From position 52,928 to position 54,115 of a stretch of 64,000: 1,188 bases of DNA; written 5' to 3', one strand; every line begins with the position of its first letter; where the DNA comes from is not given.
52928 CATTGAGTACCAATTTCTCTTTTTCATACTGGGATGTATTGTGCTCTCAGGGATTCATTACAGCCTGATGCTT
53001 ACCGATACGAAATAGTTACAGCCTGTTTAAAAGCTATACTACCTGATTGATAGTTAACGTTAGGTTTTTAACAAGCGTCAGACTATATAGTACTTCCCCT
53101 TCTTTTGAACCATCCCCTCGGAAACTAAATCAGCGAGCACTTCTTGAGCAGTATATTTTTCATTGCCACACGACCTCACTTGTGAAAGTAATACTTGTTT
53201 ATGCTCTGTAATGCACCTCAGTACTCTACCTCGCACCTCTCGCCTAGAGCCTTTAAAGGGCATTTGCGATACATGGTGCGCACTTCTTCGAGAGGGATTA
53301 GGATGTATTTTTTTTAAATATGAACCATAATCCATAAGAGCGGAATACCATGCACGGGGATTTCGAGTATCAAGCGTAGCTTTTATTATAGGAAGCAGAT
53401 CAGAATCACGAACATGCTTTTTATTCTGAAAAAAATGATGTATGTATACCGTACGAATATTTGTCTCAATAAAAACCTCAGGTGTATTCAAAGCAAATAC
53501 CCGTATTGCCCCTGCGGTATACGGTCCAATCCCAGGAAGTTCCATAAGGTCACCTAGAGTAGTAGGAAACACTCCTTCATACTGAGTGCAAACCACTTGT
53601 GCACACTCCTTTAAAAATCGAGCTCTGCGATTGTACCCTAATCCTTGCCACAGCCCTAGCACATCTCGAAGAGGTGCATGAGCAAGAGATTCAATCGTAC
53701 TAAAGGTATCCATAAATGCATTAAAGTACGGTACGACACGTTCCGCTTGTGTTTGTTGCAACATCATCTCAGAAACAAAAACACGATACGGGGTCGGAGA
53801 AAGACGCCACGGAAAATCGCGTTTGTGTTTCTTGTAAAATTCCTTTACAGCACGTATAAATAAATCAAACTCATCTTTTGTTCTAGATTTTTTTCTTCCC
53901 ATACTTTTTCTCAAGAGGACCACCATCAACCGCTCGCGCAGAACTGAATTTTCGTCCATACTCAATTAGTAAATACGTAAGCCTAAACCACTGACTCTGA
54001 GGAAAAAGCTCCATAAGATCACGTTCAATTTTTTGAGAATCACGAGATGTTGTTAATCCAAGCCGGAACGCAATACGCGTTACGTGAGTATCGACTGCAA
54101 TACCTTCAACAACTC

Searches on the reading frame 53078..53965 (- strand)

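Call 40: search_protein_families(library=pfam, proteins=[window:53078-53965:-], max_evalue=0.0001)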
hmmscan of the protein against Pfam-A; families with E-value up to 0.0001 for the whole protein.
window:53078-53965:- (295 aa): 2 families
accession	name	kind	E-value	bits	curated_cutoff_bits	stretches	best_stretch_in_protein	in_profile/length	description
PF00730.31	HhH-GPD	-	1.3e-14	54.9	26.2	1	64-183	1-92/108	HhH-GPD superfamily base excision DNA repair protein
PF00633.29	HHH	-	2.3e-08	33.9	24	1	129-155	2-28/30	Helix-hairpin-helix motif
